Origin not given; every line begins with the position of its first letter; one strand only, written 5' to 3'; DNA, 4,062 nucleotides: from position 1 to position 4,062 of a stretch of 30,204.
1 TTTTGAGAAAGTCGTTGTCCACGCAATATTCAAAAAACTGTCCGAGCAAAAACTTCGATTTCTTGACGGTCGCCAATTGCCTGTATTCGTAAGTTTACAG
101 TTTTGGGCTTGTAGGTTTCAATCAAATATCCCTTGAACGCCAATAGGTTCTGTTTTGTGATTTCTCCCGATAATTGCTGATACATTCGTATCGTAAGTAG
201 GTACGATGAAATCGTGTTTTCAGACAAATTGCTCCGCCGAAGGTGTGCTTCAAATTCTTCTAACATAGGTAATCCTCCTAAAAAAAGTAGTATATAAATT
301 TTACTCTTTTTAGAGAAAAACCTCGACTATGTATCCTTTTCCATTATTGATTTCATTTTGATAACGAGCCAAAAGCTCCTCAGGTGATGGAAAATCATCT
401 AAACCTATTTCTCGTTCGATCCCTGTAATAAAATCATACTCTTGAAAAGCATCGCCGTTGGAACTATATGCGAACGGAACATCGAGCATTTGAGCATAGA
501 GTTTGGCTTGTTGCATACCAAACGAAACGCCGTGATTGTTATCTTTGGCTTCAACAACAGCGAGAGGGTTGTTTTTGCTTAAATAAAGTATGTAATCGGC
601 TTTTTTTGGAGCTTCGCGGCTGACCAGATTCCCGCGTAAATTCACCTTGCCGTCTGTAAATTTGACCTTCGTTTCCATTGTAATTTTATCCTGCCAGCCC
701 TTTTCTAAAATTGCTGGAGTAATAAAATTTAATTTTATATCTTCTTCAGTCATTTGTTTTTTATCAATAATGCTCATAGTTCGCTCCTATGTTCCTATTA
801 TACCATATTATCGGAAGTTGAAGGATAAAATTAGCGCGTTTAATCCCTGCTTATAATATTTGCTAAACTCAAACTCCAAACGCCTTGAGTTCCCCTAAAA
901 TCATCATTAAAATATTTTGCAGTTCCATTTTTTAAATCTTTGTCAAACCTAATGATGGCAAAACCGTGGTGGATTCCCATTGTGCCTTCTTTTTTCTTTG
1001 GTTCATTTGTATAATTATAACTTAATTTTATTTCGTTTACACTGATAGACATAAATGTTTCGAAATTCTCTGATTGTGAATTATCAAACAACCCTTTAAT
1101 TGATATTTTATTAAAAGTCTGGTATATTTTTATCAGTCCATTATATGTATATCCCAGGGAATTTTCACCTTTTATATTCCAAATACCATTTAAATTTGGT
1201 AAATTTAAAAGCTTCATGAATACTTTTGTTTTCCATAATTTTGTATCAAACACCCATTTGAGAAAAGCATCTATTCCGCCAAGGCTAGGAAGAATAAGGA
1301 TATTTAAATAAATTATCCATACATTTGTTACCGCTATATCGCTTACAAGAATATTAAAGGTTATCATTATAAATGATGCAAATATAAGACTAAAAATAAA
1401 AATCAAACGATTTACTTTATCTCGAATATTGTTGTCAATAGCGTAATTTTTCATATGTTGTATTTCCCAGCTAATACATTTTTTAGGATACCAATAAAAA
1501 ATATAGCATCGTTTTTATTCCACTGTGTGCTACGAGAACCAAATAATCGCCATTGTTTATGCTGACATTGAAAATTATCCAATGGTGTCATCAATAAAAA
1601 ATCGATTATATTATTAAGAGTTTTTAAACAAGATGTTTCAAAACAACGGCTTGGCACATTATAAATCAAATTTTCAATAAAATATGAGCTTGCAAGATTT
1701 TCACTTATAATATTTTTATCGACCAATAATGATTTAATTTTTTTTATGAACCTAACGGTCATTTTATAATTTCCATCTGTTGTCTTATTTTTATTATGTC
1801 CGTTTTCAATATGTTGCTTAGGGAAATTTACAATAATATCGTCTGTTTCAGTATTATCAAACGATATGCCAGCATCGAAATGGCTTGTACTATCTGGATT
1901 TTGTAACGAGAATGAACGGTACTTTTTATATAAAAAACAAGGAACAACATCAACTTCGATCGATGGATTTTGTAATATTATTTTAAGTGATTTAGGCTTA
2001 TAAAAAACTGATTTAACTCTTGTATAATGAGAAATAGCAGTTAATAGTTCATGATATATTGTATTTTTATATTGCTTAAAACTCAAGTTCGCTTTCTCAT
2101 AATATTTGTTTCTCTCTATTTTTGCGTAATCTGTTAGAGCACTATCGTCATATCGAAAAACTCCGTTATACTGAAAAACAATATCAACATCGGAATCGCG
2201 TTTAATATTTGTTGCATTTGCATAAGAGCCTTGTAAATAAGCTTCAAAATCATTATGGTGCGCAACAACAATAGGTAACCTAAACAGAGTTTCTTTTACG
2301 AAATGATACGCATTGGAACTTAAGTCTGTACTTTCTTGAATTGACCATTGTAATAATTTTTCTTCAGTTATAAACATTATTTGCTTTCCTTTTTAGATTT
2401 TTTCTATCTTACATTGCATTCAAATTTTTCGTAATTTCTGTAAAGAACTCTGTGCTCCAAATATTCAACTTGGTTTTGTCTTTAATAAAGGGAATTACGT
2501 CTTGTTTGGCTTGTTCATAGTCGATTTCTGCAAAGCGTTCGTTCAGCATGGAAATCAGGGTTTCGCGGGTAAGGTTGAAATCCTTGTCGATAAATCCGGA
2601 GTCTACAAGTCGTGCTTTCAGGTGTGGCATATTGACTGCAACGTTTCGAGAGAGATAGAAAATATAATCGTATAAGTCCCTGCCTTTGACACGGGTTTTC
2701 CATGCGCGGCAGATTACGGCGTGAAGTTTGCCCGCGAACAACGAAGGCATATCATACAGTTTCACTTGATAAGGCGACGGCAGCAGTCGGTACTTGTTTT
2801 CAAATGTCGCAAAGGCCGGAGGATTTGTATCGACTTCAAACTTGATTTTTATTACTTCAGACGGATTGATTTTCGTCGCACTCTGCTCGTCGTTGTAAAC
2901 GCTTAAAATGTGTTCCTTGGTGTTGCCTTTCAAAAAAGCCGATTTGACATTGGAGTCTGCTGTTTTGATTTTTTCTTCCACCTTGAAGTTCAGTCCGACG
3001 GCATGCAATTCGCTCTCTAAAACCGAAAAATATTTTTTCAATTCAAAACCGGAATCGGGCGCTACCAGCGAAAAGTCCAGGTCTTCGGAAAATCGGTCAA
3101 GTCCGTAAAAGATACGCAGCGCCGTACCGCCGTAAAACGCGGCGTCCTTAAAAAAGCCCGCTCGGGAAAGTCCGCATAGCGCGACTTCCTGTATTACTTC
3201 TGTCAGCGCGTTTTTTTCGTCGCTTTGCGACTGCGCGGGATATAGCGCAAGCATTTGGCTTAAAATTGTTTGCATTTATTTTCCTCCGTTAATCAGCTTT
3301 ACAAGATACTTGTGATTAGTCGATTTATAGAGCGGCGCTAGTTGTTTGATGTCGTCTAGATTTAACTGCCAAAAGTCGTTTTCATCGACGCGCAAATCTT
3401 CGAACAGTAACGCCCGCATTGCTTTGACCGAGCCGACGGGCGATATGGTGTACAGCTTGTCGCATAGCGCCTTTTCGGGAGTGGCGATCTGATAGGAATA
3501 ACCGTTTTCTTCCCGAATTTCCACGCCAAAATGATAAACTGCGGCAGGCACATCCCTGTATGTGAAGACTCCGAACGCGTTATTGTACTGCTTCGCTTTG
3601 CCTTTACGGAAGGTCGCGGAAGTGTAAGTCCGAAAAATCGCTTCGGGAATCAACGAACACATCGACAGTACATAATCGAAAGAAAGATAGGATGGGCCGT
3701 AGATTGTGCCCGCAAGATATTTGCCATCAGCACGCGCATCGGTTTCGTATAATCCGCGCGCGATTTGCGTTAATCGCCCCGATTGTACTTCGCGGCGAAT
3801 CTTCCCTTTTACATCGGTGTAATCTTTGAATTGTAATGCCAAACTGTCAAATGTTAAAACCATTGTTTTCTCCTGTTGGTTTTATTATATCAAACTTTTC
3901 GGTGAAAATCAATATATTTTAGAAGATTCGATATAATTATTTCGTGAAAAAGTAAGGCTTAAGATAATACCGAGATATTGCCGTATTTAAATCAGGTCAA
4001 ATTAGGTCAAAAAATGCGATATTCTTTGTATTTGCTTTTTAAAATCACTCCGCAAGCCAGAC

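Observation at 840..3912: Composite defence operon: AbiE type IV TA directly followed by a CdnE-Cap15 CBASS under one promoter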

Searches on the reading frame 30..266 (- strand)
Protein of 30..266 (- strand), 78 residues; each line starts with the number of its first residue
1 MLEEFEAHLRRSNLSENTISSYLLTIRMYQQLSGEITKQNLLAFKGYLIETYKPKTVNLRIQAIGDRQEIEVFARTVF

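Call 3: search_protein_families(library=pfam, proteins=[window:30-266:-], max_evalue=0.01)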
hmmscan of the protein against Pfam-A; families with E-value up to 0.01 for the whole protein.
window:30-266:- (78 aa): 3 families
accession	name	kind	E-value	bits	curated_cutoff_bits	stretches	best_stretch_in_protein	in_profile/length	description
PF13102.12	Phage_int_SAM_5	-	1e-05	26.3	22.3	1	1-29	50-78/98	Phage integrase SAM-like domain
PF13495.12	Phage_int_SAM_4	-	1.5e-05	25.7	27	1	2-64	2-71/85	Phage integrase, N-terminal SAM-like domain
PF02899.23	Phage_int_SAM_1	-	0.001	19.7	22.3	1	2-61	1-69/83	Phage integrase, N-terminal SAM-like domain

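Call 4: search_protein_families(library=padloc, proteins=[window:30-266:-], max_evalue=0.01)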
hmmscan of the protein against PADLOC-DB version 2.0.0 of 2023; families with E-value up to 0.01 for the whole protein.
window:30-266:- (78 aa): 0 families

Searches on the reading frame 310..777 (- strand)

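Call 3: search_protein_families(library=pfam, proteins=[window:310-777:-], max_evalue=0.01)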
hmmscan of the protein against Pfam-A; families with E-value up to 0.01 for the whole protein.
window:310-777:- (155 aa): 2 families
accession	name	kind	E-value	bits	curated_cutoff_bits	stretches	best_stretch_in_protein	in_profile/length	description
PF04313.20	HSDR_N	-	1.1e-06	29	25.1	1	54-118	122-194/198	Type I restriction enzyme R protein N terminus (HSDR_N)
PF13588.12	HSDR_N_2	-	1.5e-06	28.7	25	1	36-130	15-110/110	Type I restriction enzyme R protein N terminus (HSDR_N)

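Call 4: search_protein_families(library=padloc, proteins=[window:310-777:-], max_evalue=0.01)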
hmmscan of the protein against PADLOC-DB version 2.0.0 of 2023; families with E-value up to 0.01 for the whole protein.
window:310-777:- (155 aa): 2 families
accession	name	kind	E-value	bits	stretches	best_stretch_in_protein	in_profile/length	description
PDLC03049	REase_I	-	1.3e-47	160.3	1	1-142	1-144/807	Type I restriction enzyme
PDLC03047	REase_I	-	0.00017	17.5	1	54-98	234-278/1107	Type I restriction enzyme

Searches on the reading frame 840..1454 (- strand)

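Call 3: search_protein_families(library=pfam, proteins=[window:840-1454:-], max_evalue=0.01)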
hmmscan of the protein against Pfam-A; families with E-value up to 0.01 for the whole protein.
window:840-1454:- (204 aa): 1 family
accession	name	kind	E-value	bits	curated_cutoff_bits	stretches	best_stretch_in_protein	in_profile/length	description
PF18153.7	Cap15_CD_rec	-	1e-21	77.9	31.2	1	84-193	2-118/122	Cap15, cyclic dinucleotide receptor domain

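Call 4: search_protein_families(library=padloc, proteins=[window:840-1454:-], max_evalue=0.01)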
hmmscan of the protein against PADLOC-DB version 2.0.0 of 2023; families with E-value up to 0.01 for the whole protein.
window:840-1454:- (204 aa): 11 families
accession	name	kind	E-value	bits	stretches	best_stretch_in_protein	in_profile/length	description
PDLC00686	Effector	-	1.1e-37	127.6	1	2-195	4-204/209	2TM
PDLC00705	Effector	-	9.7e-30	102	1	1-195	1-197/203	2TM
PDLC00703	Effector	-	1.4e-24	84.8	1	1-195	1-193/204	2TM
PDLC00702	Effector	-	3.3e-19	67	1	14-197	4-195/211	2TM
PDLC00708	Effector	-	6.5e-13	46.6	1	13-191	8-185/191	2TM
PDLC00694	Effector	-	2.5e-12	44.7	1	27-184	9-178/208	2TM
PDLC00697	Effector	-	3.9e-12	44.2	1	107-195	112-202/207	2TM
PDLC00673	Effector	-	7.2e-08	30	1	34-197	22-191/214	2TM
PDLC00704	Effector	-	1.6e-05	22.6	1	19-181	14-186/207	2TM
PDLC00683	Effector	-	0.00093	17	1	12-155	3-139/185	2TM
PDLC00674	Effector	-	0.00094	16.7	0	18-93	16-87/246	2TM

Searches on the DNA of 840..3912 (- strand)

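Call 62: search_dna_similar(query=window:840-3912:-, collection=plasmids, mode=distant, max_rows=10)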
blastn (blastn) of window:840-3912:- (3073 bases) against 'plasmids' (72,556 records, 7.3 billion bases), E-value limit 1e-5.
No match.

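Call 63: search_dna_similar(query=window:840-3912:-, collection=phages, mode=distant, max_rows=10)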
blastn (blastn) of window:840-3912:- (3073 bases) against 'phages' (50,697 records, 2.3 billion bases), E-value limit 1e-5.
No match.
